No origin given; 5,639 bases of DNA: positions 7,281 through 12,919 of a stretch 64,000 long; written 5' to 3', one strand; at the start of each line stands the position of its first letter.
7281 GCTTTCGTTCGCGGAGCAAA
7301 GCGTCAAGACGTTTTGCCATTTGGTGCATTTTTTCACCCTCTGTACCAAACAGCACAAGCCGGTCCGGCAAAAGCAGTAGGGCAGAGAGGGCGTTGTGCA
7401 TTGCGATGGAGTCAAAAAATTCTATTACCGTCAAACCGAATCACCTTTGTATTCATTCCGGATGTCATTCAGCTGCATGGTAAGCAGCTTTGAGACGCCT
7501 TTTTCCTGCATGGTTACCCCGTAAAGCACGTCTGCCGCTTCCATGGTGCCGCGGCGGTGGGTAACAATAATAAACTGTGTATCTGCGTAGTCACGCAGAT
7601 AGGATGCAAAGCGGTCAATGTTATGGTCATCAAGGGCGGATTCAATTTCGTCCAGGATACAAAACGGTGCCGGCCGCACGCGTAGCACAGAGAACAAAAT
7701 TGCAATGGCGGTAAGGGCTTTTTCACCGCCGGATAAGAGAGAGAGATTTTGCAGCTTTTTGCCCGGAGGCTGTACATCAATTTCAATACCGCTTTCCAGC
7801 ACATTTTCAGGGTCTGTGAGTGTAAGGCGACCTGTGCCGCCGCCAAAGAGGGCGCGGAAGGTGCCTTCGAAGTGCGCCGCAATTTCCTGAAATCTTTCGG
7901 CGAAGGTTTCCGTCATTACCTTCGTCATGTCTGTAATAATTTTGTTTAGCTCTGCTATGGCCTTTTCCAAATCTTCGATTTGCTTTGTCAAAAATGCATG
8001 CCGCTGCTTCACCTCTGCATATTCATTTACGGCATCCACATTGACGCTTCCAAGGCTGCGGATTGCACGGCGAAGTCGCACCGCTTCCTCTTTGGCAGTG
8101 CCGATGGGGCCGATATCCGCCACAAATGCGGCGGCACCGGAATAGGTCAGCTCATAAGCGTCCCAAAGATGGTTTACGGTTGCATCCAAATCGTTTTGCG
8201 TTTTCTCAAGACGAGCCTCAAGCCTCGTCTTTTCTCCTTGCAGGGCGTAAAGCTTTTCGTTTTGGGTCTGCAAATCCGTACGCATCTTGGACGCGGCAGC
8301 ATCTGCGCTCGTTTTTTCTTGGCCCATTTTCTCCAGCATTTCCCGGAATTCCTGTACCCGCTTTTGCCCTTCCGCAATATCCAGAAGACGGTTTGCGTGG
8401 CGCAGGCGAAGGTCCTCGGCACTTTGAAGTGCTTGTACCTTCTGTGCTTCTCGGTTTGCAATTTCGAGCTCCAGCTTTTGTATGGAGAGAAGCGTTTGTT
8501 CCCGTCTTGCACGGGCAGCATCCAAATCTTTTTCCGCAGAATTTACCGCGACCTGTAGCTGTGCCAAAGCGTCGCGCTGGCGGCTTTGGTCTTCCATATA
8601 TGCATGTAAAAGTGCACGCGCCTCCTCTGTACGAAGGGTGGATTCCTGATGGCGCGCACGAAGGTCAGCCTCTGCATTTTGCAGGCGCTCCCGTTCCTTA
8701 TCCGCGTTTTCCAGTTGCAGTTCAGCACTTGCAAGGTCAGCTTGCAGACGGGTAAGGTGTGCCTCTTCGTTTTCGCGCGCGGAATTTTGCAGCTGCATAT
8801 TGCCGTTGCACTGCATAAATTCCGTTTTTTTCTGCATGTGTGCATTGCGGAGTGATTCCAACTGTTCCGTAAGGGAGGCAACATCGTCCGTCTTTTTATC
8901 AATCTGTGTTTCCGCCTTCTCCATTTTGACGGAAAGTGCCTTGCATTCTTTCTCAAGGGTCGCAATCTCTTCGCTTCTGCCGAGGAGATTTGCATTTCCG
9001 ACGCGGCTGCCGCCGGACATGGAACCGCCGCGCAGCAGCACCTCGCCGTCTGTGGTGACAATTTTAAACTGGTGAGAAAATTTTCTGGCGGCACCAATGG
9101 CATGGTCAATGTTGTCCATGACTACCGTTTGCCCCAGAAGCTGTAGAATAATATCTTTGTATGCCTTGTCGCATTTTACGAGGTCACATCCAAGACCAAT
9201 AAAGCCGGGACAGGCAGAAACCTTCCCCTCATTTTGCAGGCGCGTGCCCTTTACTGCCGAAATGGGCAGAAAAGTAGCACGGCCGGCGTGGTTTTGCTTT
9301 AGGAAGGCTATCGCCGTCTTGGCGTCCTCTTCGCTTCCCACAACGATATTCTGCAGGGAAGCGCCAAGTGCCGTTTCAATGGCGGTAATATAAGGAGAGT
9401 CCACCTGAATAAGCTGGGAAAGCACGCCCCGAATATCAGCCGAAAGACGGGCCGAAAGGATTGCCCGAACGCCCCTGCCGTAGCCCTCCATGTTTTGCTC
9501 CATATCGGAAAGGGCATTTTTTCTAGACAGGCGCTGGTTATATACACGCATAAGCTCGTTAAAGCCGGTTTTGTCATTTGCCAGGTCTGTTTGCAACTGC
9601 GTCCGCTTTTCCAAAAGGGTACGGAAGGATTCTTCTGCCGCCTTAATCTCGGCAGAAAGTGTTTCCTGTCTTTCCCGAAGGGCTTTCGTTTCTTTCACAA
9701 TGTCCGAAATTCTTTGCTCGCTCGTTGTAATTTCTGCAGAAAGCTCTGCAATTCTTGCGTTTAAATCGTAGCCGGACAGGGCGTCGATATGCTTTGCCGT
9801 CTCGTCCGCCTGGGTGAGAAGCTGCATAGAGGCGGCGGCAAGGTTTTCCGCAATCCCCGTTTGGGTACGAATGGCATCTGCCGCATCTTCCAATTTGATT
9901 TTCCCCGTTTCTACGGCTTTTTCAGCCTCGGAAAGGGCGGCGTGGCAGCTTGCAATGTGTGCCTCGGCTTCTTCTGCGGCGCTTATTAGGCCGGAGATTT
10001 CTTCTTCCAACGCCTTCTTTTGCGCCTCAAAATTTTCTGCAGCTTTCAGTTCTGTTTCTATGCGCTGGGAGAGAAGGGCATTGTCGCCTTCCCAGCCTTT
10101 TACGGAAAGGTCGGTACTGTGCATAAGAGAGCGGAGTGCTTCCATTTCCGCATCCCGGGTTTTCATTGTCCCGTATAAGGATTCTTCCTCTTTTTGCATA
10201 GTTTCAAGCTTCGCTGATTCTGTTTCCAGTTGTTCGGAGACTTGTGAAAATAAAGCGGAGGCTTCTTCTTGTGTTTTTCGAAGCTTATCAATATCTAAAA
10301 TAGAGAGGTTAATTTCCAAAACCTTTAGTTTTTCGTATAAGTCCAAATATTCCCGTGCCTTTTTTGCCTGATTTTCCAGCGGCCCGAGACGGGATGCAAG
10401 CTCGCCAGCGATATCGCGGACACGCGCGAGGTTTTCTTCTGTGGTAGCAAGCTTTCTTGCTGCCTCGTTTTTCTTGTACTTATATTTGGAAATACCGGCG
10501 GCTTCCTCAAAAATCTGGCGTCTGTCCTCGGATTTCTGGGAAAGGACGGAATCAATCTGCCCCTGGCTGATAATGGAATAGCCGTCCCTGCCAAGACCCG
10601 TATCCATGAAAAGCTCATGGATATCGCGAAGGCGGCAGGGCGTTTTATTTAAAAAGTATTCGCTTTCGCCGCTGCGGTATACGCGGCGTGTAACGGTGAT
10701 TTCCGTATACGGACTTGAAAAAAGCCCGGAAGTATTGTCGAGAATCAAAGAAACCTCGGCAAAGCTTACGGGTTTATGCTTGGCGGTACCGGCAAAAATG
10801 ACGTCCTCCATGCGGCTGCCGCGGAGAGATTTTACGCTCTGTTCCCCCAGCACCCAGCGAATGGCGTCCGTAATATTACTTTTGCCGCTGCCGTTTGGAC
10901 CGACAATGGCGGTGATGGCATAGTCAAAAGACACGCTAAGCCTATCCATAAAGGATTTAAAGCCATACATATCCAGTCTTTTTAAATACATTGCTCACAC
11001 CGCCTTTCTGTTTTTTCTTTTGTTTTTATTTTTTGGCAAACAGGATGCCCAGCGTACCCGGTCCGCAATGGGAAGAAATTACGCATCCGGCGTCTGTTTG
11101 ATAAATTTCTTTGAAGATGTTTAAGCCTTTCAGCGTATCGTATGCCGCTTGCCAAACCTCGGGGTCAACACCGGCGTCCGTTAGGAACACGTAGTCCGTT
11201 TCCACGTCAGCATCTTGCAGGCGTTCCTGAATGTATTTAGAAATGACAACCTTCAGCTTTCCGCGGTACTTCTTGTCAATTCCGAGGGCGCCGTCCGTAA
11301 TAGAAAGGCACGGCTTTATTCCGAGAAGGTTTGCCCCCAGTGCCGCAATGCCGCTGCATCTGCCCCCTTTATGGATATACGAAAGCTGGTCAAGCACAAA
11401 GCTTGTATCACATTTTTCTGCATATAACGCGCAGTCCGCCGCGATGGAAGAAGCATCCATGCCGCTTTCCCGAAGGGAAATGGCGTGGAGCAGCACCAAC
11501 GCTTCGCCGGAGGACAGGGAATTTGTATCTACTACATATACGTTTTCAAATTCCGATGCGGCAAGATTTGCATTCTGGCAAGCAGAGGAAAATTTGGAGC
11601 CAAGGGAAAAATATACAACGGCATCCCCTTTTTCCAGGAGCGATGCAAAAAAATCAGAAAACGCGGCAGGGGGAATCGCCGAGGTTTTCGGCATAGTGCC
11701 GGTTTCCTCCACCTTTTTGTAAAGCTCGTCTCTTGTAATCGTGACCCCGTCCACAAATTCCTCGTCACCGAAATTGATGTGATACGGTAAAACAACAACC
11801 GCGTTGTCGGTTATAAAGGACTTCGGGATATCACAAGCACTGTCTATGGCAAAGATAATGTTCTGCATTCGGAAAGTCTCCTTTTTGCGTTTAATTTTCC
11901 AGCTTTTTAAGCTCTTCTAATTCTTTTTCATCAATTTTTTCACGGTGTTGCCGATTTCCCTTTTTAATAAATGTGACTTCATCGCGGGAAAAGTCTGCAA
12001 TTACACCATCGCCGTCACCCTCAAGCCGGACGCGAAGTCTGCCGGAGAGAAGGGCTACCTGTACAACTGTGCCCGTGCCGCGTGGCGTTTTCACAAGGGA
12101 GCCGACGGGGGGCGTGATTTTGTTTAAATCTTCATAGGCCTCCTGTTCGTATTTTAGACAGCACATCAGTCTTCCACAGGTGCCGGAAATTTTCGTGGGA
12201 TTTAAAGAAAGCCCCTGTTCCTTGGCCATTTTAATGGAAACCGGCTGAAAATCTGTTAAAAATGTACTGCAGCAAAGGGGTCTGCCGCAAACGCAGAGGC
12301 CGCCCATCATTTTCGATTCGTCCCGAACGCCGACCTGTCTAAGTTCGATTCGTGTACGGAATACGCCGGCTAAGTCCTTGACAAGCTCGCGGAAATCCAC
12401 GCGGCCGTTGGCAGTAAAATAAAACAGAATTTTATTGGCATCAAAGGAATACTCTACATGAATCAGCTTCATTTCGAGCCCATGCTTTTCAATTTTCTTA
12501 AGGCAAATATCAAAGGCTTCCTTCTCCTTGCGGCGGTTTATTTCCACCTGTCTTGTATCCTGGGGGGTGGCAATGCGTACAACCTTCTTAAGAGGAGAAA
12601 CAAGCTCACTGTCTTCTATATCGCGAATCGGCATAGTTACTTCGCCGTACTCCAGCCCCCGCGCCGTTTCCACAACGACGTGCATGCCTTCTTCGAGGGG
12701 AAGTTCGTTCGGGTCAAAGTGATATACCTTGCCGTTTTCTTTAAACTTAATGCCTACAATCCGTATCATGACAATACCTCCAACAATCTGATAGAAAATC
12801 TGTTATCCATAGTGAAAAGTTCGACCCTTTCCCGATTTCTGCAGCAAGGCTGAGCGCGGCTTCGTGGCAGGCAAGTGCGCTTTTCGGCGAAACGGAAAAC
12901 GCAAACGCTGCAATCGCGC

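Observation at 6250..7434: Card1/Can2-like (DUF1887) CARF-nuclease gene translationally coupled to smc, with no signal-generating enzyme nearby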

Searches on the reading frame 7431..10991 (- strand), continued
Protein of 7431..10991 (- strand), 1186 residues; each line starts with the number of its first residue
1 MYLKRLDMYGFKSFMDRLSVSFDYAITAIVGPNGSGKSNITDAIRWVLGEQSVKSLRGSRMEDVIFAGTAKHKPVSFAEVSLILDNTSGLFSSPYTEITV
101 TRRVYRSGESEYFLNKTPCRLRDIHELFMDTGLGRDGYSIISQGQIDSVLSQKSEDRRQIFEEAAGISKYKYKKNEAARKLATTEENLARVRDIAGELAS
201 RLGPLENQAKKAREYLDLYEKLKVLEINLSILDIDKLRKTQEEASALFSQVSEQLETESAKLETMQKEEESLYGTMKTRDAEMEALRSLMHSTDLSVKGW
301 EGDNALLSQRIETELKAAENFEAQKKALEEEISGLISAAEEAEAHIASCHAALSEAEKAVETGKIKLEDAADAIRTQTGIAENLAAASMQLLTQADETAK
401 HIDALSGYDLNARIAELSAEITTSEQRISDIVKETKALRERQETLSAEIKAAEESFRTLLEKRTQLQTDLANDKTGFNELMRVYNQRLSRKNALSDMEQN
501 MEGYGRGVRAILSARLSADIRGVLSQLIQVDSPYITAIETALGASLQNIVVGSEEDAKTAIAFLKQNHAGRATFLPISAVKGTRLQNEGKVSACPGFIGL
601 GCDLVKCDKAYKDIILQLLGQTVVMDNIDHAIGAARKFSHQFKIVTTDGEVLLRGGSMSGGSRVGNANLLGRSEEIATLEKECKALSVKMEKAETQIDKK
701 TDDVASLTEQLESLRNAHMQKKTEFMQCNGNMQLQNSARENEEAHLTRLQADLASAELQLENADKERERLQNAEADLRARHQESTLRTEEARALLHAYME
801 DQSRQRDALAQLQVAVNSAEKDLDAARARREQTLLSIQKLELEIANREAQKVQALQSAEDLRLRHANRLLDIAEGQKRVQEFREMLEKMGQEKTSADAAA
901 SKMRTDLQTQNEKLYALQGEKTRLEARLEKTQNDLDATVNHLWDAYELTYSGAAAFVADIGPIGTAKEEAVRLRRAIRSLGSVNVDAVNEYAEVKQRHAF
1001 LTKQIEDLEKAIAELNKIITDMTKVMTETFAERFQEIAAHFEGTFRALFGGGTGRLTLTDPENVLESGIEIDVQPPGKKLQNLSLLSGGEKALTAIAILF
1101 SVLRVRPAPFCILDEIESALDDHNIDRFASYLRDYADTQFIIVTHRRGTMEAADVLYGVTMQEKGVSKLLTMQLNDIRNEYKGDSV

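Call 102: find_encoding_contigs(protein=P0244, flank=5000, max_places=1)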
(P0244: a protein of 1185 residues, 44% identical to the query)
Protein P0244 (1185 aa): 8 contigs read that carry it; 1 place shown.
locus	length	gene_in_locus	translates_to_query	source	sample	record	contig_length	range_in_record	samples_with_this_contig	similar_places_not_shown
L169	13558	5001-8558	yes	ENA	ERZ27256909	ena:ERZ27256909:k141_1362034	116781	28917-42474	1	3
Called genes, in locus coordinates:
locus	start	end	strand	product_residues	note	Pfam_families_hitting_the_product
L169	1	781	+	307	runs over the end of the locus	PF03419:Peptidase_U4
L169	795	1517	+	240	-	PF04542:Sigma70_r2, PF04545:Sigma70_r4, PF01381:HTH_3 (weak)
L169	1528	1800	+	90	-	PF07441:BofA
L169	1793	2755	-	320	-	PF04055:Radical_SAM, PF16199:Radical_SAM_C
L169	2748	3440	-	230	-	PF14622:Ribonucleas_3_3, PF00636:Ribonuclease_3, PF00035:dsrm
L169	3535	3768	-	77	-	PF00550:PP-binding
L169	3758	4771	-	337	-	PF02504:FA_synthesis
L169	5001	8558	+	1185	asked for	PF02463:SMC_N, PF13175:AAA_15 (weak), PF13304:AAA_21 (weak), PF13476:AAA_23, PF06470:SMC_hinge, PF24161:CCDC39 (weak)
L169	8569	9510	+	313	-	PF02881:SRP54_N, PF25199:nSTAND_NTPase5 (faint), PF00448:SRP54, PF01656:CbiA (weak)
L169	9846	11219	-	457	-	-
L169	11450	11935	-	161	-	PF00075:RNase_H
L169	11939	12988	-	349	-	PF00180:Iso_dh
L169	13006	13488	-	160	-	PF00694:Aconitase_C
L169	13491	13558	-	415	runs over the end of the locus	PF00330:Aconitase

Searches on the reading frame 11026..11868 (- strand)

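Call 5: search_protein_families(library=pfam, proteins=[window:11026-11868:-], max_evalue=0.1)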
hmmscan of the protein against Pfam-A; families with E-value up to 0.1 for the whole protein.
window:11026-11868:- (280 aa): 2 families
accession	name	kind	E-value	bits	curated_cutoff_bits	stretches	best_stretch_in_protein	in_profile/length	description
PF02645.21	DegV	-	1.2e-58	199.1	27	1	8-279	6-279/280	Uncharacterised protein, DegV family COG1307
PF13684.11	FakA-like_C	-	0.0007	19.5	23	1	72-190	36-140/216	Fatty acid kinase subunit A-like, C-terminal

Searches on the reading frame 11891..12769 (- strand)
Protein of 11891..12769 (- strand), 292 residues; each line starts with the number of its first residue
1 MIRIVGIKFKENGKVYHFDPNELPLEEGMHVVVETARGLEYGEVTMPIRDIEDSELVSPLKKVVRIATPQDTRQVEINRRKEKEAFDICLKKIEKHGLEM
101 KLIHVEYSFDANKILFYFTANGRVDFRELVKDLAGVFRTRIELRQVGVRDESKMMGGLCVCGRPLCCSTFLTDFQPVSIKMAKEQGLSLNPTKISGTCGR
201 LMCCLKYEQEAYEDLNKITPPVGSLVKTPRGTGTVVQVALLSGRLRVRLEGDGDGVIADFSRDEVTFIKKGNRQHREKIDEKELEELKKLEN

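Call 5: search_protein_families(library=pfam, proteins=[window:11891-12769:-], max_evalue=0.1)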
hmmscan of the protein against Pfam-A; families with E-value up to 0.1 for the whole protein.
window:11891-12769:- (292 aa): 1 family
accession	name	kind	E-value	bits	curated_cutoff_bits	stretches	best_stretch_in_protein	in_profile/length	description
PF04468.17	PSP1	-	8.8e-38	128.9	27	1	61-146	1-86/86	PSP1 C-terminal conserved region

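Call 59: search_protein_families(library=ncbifam, proteins=[window:11891-12769:-], max_evalue=0.0001)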
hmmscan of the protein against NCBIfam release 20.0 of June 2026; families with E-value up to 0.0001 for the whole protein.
window:11891-12769:- (292 aa): 1 family
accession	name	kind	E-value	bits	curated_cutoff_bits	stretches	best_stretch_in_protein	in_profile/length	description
NF041131.1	RicT_YaaT_fam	subfamily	1.2e-93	312.5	70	1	30-239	2-211/213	regulatory iron-sulfur-containing complex subunit RicT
